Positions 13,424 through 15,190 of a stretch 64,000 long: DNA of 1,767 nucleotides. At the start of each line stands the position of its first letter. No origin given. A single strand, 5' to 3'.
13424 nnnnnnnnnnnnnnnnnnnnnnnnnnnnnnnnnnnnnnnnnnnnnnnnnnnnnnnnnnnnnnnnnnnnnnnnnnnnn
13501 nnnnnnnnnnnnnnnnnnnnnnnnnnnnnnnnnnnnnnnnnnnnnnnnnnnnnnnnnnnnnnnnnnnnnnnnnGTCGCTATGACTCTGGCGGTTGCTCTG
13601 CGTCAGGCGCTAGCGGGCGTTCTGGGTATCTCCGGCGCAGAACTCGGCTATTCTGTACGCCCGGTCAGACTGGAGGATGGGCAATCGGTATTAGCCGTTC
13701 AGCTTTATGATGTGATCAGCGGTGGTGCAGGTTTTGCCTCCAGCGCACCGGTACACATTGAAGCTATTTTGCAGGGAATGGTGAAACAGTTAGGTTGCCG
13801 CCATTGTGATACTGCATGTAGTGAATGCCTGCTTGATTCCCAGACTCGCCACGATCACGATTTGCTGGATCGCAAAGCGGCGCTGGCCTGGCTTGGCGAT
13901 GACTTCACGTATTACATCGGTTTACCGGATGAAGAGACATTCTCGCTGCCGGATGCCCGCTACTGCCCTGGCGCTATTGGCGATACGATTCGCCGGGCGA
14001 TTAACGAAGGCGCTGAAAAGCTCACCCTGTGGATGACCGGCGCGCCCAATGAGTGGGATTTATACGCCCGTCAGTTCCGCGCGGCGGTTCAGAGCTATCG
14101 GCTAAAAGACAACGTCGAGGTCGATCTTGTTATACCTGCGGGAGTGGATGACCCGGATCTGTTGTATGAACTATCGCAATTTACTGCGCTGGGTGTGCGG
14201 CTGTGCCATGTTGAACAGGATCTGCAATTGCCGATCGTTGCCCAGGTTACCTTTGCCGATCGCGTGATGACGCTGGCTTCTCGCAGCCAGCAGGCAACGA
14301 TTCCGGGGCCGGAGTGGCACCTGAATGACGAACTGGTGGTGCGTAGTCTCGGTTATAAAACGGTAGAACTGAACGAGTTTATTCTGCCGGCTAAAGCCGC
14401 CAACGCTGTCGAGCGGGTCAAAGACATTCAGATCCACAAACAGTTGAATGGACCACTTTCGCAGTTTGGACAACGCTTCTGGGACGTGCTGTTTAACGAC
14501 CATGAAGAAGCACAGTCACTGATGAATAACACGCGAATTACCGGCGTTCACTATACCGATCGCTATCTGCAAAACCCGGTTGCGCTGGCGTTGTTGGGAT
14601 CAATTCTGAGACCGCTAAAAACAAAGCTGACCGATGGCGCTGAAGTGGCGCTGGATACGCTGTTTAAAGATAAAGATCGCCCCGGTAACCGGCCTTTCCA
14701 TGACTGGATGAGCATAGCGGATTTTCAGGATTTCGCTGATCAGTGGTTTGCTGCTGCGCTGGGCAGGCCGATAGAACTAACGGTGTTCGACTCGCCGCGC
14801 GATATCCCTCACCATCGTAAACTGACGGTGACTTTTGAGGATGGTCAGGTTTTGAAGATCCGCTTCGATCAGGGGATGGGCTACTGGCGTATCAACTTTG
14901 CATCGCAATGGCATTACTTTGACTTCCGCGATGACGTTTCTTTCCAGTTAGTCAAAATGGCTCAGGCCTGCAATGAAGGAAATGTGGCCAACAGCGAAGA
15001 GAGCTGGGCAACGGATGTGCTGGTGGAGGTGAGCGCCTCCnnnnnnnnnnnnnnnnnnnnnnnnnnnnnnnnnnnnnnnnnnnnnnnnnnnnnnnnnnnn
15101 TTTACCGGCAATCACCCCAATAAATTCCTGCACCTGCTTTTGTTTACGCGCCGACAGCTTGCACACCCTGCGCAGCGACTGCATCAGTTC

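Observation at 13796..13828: CxxCx3CxxC zinc-ribbon-like motif in the middle of the orphan protein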

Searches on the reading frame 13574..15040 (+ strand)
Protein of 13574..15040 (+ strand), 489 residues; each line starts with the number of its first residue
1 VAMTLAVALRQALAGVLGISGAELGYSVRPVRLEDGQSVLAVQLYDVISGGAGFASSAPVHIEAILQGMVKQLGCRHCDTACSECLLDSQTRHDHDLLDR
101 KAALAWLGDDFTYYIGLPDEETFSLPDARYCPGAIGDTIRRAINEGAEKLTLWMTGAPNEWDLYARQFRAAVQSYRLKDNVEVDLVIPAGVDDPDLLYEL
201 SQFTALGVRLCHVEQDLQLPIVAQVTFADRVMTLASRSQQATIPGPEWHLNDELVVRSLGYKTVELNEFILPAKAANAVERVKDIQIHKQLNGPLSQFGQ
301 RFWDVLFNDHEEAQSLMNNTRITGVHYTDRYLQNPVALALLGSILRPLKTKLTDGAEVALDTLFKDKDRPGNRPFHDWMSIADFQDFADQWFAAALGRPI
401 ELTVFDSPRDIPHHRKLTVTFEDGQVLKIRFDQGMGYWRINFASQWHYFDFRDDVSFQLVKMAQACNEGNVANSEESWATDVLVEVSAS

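Call 21: search_solved_structures(query=window:13574-15040:+, max_evalue=1, show_alignments=4)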
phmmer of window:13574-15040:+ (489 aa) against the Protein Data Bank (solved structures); distinct sequences matched with E-value up to 1: 2.
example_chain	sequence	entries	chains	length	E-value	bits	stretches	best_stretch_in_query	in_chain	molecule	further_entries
9tu7_Y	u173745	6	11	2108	1.3e-34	122.8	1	2-464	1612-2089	DEAD/DEAH box helicase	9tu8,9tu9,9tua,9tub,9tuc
1xt9_A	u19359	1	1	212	0.96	11.1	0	334-424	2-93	Sentrin-specific protease 8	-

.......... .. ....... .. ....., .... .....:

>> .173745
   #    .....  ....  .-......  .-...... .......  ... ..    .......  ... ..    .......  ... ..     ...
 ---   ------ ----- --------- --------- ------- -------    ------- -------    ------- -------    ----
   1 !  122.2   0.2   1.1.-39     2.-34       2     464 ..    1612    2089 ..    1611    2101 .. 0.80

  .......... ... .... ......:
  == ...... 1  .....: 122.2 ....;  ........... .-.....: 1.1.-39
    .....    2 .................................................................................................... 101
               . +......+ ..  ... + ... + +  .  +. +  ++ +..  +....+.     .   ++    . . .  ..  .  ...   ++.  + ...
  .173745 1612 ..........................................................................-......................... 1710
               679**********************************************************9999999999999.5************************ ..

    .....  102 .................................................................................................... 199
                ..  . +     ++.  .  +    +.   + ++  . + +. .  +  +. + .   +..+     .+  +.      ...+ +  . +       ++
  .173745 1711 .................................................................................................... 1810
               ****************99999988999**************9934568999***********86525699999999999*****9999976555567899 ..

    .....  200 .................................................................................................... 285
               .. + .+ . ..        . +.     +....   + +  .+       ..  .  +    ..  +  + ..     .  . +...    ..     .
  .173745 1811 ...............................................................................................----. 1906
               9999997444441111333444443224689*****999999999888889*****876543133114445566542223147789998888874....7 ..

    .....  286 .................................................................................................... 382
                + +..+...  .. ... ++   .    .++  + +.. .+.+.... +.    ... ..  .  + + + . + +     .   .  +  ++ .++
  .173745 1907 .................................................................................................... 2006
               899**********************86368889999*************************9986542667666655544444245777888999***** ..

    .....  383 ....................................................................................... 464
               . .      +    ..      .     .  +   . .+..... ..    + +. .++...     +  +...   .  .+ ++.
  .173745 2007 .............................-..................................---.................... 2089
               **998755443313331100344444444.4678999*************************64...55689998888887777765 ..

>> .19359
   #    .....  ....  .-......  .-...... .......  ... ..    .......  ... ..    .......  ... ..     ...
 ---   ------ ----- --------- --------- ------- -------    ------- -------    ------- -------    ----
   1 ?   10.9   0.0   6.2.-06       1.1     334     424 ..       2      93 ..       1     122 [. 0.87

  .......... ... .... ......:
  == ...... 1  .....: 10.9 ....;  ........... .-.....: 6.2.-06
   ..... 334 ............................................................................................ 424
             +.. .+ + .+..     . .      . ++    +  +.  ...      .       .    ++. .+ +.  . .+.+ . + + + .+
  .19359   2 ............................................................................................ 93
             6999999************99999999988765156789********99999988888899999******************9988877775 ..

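Call 29: find_homologous_proteins(query=window:13574-15040:+, max_evalue=0.001)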
Query window:13574-15040:+ (489 aa): 47 proteins with E <= 0.001 among 8000 candidates.
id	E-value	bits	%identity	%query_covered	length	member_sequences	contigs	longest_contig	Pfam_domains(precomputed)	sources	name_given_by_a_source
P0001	0.0e+0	1121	100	100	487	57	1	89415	PF09369.16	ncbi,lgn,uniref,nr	ncbi:DUF1998 domain-containing protein [Escherichia coli]|uniref:DUF1998 domain-containing protein n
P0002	0.0e+0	1103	98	100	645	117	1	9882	PF09369.16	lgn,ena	-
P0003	8.4e-291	983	87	100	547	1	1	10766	PF09369.16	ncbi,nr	ncbi:TPA: DUF1998 domain-containing protein, partial [Escherichia coli]|nr:DUF1998 domain-containing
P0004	1.1e-290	982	87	100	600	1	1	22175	PF09369.16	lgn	-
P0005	1.3e-290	982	87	100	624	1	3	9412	PF09369.16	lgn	-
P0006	2.5e-290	981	87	100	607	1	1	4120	PF09369.16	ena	-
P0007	8.9e-290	979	86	100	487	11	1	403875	PF09369.16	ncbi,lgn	ncbi:DUF1998 domain-containing protein [Enterobacter intestinihominis]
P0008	8.9e-279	943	87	94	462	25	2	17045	PF09369.16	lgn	-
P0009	2.0e-277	938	87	94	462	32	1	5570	PF09369.16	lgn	-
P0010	3.2e-275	931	86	94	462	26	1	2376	PF09369.16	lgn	-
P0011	4.8e-268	908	85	92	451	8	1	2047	PF09369.16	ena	-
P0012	1.9e-257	873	87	90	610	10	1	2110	PF09369.16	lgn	-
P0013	2.5e-248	842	99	75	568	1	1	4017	PF27116.1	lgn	-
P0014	2.6e-248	842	99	75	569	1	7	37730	PF27116.1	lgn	-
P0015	2.2e-247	839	99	75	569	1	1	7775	PF27116.1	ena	-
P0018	3.2e-193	661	60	99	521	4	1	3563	PF09369.16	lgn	-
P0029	1.4e-150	520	50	99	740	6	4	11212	PF09369.16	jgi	-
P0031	6.2e-143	495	91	50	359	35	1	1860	PF09369.16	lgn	-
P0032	6.4e-140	485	49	91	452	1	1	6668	PF09369.16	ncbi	ncbi:MAG: DUF1998 domain-containing protein, partial [Methylobacter sp.]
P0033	1.4e-134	467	98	44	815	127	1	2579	PF09369.16,PF00271.38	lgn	-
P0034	3.7e-124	433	46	99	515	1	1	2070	PF09369.16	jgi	jgi:hypothetical protein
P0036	1.9e-116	408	42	99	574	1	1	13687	PF09369.16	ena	-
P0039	6.4e-100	353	42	86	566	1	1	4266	PF09369.16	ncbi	ncbi:MAG: hypothetical protein CSH37_14715, partial [Thalassolituus sp.]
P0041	8.7e-98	346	38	99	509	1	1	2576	PF09369.16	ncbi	-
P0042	4.5e-87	311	36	98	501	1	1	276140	PF09369.16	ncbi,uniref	ncbi:DUF1998 domain-containing protein [Paraglaciecola sp.]|uniref:DUF1998 domain-containing protein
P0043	8.0e-86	307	93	31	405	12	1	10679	PF09369.16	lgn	-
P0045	2.1e-74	269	58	43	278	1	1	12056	PF09369.16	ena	-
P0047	6.0e-38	149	29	95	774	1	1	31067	PF09369.16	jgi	jgi:hypothetical protein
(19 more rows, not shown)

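Call 49: search_protein_families(proteins=[window:13574-15040:+], library=phrogs, max_evalue=0.01)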
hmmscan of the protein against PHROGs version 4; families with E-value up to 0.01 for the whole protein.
window:13574-15040:+ (489 aa): 0 families

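Call 55: search_protein_representatives(protein=window:13574-15040:+)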
Query: 489 residues. Proteins with E-value up to 0.001 (for the whole library): 1150; up to 1e-10: 635; up to 1e-30: 213. The best 150 are listed.
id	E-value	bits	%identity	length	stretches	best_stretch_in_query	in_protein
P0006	7.9e-291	981.0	86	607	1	1-488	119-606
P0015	6.8e-248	839.4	99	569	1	121-489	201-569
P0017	3.7e-218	741.3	95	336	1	154-489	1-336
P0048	9.6e-171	584.9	97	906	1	228-489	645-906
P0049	1.0e-126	439.7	48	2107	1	1-487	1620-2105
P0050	3.8e-121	421.4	43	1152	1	1-486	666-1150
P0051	1.3e-93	330.6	44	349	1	140-486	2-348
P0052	3.5e-92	325.9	37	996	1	1-487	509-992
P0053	1.7e-90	320.3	36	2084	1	1-486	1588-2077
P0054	2.3e-88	313.3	38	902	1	1-486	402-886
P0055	7.8e-87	308.2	39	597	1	1-486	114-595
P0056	8.2e-83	294.9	34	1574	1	1-484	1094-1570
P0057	3.0e-80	286.5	36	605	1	1-483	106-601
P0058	1.7e-76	274.1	97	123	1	367-489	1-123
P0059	1.2e-72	261.4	34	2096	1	1-484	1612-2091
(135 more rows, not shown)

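Call 65: predict_structure(alignment_id=A2)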
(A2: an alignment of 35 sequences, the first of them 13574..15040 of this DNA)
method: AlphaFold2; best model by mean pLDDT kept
length: 489 residues; sequences in the alignment: 35
mean_pLDDT: 91.8   pTM: 0.75
mean pLDDT of the five models: 91.8, 91.5, 91.2, 91.2, 89.9
residues with pLDDT >= 90: 371; 70-90: 108; 50-70: 10; < 50: 0
segments of 3 or more residues with pLDDT < 50: none
pLDDT, mean of each block of 10 residues (from residue 1): 97 95 94 94 86 86 94 94 91 93 95 89 93 92 97 91 88 93 95 86 92 88 97 94 88 90 95 62 88 95 96 94 97 95 96 97 93 94 96 94 91 91 95 90 90 95 92 85 87
secondary structure, 60 per line:
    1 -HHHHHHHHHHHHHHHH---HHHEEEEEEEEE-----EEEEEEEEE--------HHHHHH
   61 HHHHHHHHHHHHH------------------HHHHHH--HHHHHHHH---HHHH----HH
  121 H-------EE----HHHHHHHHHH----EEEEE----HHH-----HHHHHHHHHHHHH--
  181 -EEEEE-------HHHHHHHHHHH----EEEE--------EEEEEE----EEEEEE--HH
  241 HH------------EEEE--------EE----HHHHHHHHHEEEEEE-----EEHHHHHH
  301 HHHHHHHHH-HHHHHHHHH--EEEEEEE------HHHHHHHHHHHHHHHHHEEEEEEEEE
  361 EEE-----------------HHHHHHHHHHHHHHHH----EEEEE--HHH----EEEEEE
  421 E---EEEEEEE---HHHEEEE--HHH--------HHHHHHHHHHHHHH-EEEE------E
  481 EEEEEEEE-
elements in order: H2-17 E24-32 E38-46 H55-73 H92-97 H100-107 H111-114 H135-144 E149-153 H166-178 E182-186 H194-204 E209-212 E221-226 E231-236 H239-242 E255-258 H273-281 E282-287 H295-309 H311-319 E322-328 H335-351 E352-363 H381-396 E401-405 E415-421 E425-431 E438-441 H455-468 E470-473 E480-488

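Call 67: fold_search(model_id=the predicted structure, library=pdb)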
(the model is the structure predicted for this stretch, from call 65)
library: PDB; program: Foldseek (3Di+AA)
matches with E <= 10: 885; with E <= 0.001: 40
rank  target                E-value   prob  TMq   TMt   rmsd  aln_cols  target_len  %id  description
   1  1xdo_A                4.6e-06  1.00  0.18  0.14  16.1       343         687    9  Crystal Structure of Escherichia coli Polyphosphate Kinase (released 2005-06-21)
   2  9vbj_A                6.0e-06  1.00  0.20  0.22  17.6       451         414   10  Cryo-EM structure of human PLD4 apo form (released 2025-12-24)
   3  8s86_A                1.1e-05  1.00  0.21  0.24  17.0       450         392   10  human PLD3 homodimer structure (released 2024-05-15)
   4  4a5z_B                1.8e-05  1.00  0.23  0.61   6.6       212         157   13  Structures of MITD1 (released 2012-11-14)
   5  8v07_C                2.0e-05  1.00  0.21  0.23  16.9       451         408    9  Crystal structure of mouse PLD3 co-crystallized with 5'Pi-ssDNA for 30 days (released 2024-03-13)
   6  1v0w                  4.9e-05  0.99  0.22  0.22  16.6       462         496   10  Phospholipase D from Streptomyces sp. strain PMF soaked with the substrate dibutyrylphosphatidylcholine. (released 2004-06-03)
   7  1v0u                  5.7e-05  0.99  0.22  0.22  16.5       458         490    9  Phospholipase D from Streptomyces sp. strain PMF soaked with the product glycerophosphate. (released 2004-06-03)
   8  4a5z_A                6.4e-05  1.00  0.23  0.59   6.9       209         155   13  Structures of MITD1 (released 2012-11-14)
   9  3sq3_C                6.4e-05  0.96  0.19  0.21  17.2       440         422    9  Crystal Structure Analysis of the Yeast Tyrosyl-DNA Phosphodiesterase H182A Mutant (released 2011-12-28)
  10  2ymb_D                6.8e-05  1.00  0.24  0.46   7.2       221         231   14  Structures of MITD1 (released 2012-10-24)
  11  1v0s                  6.8e-05  0.99  0.23  0.22  17.4       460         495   10  Uninhibited form of Phospholipase D from Streptomyces sp. strain PMF (released 2004-06-03)
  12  3sq5_A                7.1e-05  0.98  0.21  0.23  17.7       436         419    8  Crystal Structure Analysis of the Yeast Tyrosyl-DNA Phosphodiesterase H432N Mutant (released 2011-12-28)
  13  3sq8_D                7.1e-05  0.97  0.18  0.20  17.1       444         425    7  Crystal Structure Analysis of the Yeast Tyrosyl-DNA Phosphodiesterase 1 H432R Mutant (SCAN1 Mutant) (released 2011-12-28)
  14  3sq8_B                7.9e-05  0.96  0.19  0.21  17.0       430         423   10  Crystal Structure Analysis of the Yeast Tyrosyl-DNA Phosphodiesterase 1 H432R Mutant (SCAN1 Mutant) (released 2011-12-28)
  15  1v0t                  8.8e-05  0.99  0.22  0.22  16.2       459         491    9  Phospholipase D from Streptomyces sp. strain PMF soaked with the product glycerophosphate (released 2004-06-03)
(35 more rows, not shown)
